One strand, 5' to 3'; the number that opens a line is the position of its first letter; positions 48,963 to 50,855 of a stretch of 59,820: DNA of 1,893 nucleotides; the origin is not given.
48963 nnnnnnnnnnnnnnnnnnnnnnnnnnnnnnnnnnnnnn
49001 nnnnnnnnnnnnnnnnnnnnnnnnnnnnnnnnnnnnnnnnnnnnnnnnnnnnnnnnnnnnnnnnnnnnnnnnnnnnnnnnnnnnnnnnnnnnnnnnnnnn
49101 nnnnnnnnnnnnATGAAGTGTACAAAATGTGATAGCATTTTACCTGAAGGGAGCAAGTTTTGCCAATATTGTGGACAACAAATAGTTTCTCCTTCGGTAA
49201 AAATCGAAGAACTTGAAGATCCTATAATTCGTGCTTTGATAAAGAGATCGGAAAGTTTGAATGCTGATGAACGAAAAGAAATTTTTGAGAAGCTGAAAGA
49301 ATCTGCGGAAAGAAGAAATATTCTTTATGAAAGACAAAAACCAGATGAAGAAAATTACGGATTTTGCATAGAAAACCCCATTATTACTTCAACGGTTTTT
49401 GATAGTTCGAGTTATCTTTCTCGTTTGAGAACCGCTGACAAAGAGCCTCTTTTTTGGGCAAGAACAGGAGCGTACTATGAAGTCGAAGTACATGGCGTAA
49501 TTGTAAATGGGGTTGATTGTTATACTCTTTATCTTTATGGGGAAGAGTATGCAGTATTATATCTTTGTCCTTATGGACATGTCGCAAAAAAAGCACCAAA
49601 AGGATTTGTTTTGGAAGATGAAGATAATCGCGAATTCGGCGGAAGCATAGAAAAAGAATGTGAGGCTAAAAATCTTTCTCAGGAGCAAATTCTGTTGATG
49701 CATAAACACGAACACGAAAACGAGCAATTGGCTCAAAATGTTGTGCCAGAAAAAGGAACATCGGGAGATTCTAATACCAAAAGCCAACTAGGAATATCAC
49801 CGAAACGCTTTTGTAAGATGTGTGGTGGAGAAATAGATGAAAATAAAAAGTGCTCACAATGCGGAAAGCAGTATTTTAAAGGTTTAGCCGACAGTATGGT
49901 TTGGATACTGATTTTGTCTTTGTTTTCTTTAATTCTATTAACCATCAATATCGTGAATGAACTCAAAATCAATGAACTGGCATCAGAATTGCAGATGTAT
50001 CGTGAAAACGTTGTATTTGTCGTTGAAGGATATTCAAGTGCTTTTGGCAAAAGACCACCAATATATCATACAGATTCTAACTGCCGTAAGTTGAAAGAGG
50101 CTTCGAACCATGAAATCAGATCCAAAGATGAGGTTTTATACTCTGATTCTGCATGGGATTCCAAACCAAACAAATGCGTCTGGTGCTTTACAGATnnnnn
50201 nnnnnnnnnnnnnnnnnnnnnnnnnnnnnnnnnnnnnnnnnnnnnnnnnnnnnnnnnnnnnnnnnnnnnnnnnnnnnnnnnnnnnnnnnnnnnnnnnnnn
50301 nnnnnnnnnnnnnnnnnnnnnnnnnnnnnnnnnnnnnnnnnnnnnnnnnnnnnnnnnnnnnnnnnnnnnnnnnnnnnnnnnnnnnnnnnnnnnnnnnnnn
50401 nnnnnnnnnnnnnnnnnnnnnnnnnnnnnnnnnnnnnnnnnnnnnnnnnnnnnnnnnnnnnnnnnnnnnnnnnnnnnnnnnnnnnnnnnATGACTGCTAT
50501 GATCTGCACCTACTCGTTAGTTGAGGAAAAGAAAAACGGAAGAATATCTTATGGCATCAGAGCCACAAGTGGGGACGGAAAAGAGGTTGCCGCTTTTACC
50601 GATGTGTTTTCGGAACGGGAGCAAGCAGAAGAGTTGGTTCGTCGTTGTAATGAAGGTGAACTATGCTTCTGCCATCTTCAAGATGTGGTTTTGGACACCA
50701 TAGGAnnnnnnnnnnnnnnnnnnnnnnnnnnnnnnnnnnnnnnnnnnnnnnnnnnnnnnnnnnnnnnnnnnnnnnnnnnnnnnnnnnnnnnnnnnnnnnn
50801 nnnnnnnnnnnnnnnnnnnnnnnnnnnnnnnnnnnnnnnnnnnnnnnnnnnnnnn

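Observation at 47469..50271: A 29-bp direct repeat of the tRNA-Lys 3' end brackets a 2.8 kb integrase-less islet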

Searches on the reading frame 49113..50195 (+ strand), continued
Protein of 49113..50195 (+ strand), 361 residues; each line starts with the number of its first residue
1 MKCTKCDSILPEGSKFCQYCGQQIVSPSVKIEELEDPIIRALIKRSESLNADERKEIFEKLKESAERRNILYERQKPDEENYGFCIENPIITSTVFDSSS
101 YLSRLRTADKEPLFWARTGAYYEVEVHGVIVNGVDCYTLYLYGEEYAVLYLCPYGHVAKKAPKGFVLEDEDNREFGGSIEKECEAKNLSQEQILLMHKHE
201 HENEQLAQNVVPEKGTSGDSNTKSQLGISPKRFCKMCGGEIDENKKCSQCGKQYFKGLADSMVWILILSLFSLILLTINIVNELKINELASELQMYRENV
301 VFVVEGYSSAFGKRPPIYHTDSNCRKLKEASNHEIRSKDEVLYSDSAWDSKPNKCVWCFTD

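Call 82: search_protein_families(library=pfam, proteins=[L218:281-4960:-, L218:4936-5406:-, L218:5755-7011:+, L218:9327-10961:+, L218:10972-12264:+, L082:59-1024:-, L082:1020-1628:-, L082:5754-7115:+], max_evalue=0.001)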
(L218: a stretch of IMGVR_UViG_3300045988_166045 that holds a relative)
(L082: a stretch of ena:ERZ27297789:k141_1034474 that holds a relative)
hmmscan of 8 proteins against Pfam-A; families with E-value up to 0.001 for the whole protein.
L218:281-4960:- (1559 aa): 9 families
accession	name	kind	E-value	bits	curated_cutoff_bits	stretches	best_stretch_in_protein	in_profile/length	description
PF18741.7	MTES_1575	-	2.3e-30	104.9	38.2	1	1247-1340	1-96/96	REase_MTES_1575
PF13086.12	AAA_11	-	3.2e-18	66.9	27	2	232-354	2-137/257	AAA domain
PF13087.12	AAA_12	-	1.5e-16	61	27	1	1026-1204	15-191/195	AAA domain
PF13604.12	AAA_30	-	7e-11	42.7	27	1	232-294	2-66/191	AAA domain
PF13245.12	AAA_19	-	4.1e-10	40.4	25.1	1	243-294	8-61/134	AAA domain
PF00580.27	UvrD-helicase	-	6.2e-08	33.1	23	1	233-306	2-74/271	UvrD/REP helicase N-terminal domain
PF04480.18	DUF559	-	2.4e-07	31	20.6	1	1259-1340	32-108/109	Protein of unknown function (DUF559)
PF13191.12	AAA_16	-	9.7e-05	23.4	32.6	0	244-282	22-59/167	AAA ATPase domain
PF20720.3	nSTAND3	-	9.8e-05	22.5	27.2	1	239-284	10-55/155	Novel STAND NTPase 3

L218:4936-5406:- (156 aa): 0 families

L218:5755-7011:+ (419 aa): 0 families

L218:9327-10961:+ (545 aa): 9 families
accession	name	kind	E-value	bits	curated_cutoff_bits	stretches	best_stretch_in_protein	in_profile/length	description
PF04326.19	SLFN_AlbA_2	-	1.4e-17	64.7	25.3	1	9-106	1-103/118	Schlafen, AlbA_2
PF13749.12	HATPase_c_4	-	2e-14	53.8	26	1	299-375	4-82/89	Putative ATP-dependent DNA helicase recG C-terminal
PF13412.12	HTH_24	-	2.4e-07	30.6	21.9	1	412-454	6-48/48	Winged helix-turn-helix DNA-binding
PF01978.25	TrmB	-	5.6e-07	29.8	25.6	0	417-457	16-56/68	Sugar-specific transcriptional regulator TrmB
PF09339.16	HTH_IclR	-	7.2e-07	29.3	22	0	411-454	5-49/52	IclR helix-turn-helix domain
PF12840.13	HTH_20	-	3.3e-06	27.4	27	1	414-454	9-49/51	Helix-turn-helix domain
PF12802.13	MarR_2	-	4.3e-06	27.2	27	0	408-458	4-55/61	MarR family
PF13463.12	HTH_27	-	0.00049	20.8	22.2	0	412-462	6-57/68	Winged helix DNA-binding domain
PF01325.25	Fe_dep_repress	-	0.00087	19.9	26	0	490-530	11-51/60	Iron dependent repressor, N-terminal DNA binding domain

L218:10972-12264:+ (431 aa): 3 families
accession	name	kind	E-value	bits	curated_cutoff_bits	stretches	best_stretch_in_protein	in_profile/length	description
PF00239.26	Resolvase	-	6.8e-31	107.8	23.3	1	4-144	1-140/145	Resolvase, N terminal domain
PF07508.19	Recombinase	-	1.7e-21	76.8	21.1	1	170-257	1-102/102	Recombinase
PF13408.12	Zn_ribbon_recom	-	2.8e-11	44.1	25.3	1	271-328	1-55/58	Recombinase zinc beta ribbon domain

L082:59-1024:- (321 aa): 2 families
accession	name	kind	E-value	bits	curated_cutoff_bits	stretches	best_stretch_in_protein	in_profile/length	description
PF00239.26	Resolvase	-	1.5e-24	87.2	23.3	1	51-188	3-133/145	Resolvase, N terminal domain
PF07508.19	Recombinase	-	9.6e-11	42.3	21.1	1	220-292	1-65/102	Recombinase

L082:1020-1628:- (202 aa): 1 family
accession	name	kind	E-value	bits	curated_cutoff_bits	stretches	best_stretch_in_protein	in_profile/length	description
PF00239.26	Resolvase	-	3.8e-05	24.3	23.3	1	57-162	2-101/145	Resolvase, N terminal domain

L082:5754-7115:+ (454 aa): 1 family
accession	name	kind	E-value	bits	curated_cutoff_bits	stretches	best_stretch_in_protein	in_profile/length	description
PF13365.12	Trypsin_2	-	4.7e-20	73.2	27.6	1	145-277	1-144/144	Trypsin-like peptidase domain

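Call 84: search_dna_similar(query=P0003, collection=phages, mode=protein, max_evalue=0.001, max_rows=10)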
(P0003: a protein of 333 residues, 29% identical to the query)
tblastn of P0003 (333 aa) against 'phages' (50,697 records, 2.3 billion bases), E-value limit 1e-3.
No match.

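Call 85: search_dna_similar(query=P0003, collection=plasmids, mode=protein, max_evalue=0.001, max_rows=10)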
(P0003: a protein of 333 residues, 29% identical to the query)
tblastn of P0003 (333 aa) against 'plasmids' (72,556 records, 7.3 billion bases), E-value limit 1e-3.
No match.

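Call 89: search_protein_families(library=pfam, proteins=[L217:8793-9929:+, L217:7593-8630:+, L217:7074-7535:+, L217:5496-6296:-], max_evalue=0.001)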
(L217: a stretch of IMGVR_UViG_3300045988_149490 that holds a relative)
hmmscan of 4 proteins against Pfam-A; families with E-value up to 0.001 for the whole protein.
L217:8793-9929:+ (379 aa): 3 families
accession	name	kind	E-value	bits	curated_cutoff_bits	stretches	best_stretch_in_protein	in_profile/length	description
PF00589.27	Phage_integrase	-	4.8e-11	43.2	27.1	1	177-364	7-170/172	Phage integrase family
PF14659.12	Phage_int_SAM_3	-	5e-07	30.3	22.6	1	67-120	2-56/58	Phage integrase, N-terminal SAM-like domain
PF22022.2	Phage_int_M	-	0.00052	20.6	27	0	67-155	1-92/96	Phage integrase central domain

L217:7593-8630:+ (346 aa): 0 families

L217:7074-7535:+ (154 aa): 1 family
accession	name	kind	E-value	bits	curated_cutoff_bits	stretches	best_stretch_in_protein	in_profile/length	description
PF06114.19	Peptidase_M78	-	4.2e-05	23.8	22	1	33-121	28-119/123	IrrE N-terminal-like domain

L217:5496-6296:- (266 aa): 2 families
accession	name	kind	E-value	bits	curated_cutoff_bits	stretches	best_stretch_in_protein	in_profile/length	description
PF03374.19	ANT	-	1.4e-34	119.1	25.3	1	151-254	2-107/108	Phage antirepressor protein KilAC domain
PF02498.22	Bro-N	-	3.1e-20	73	25.6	1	13-100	1-96/96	BRO family, N-terminal domain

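Call 97: search_protein_representatives(alignment_id=A1)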
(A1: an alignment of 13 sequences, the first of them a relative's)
Query: 13 sequences, 353 profile positions. Proteins with E-value up to 0.001 (for the whole library): 6245; up to 1e-10: 1697; up to 1e-30: 324. The best 150 are listed.
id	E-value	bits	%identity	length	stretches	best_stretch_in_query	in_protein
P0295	1.6e-154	530.7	-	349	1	1-353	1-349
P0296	4.7e-133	460.1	-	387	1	1-352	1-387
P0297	1.1e-122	426.0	-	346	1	1-352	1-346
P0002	8.9e-122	423.0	-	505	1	1-350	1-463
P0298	4.5e-118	410.8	-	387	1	1-352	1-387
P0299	3.7e-117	407.8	-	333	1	1-353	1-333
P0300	1.7e-115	402.4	-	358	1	5-352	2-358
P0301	2.1e-114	398.7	-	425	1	31-352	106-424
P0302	7.4e-114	396.9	-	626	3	1-180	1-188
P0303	4.2e-111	387.9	-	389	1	1-353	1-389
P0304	4.4e-110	384.5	-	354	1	1-352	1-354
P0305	2.9e-108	378.6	-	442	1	42-351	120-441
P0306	2.4e-105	369.0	-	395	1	1-255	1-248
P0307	1.0e-102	360.3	-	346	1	1-267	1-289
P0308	1.5e-102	359.7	-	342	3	57-186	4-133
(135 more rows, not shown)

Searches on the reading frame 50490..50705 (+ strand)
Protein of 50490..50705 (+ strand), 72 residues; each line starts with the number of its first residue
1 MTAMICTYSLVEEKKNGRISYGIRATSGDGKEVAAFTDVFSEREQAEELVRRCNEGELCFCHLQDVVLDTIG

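Call 6: search_protein_families(library=pfam, proteins=[window:50490-50705:+], max_evalue=0.1)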
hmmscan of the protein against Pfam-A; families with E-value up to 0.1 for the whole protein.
window:50490-50705:+ (72 aa): 1 family
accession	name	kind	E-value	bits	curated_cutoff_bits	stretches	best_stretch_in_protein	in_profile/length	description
PF20124.4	DUF6514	-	1.9e-08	34.8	23.9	1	4-71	18-92/94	Family of unknown function (DUF6514)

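Call 7: search_protein_families(library=phrogs, proteins=[window:50490-50705:+], max_evalue=0.1)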
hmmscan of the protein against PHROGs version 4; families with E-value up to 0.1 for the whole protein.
window:50490-50705:+ (72 aa): 0 families

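Call 8: search_protein_families(library=padloc, proteins=[window:50490-50705:+], max_evalue=0.1)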
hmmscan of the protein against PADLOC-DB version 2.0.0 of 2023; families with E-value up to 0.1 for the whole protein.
window:50490-50705:+ (72 aa): 0 families

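Call 15: search_protein_families(library=ncbifam, proteins=[window:50490-50705:+], max_evalue=0.1)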
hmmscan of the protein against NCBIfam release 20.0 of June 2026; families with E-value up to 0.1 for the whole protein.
window:50490-50705:+ (72 aa): 0 families
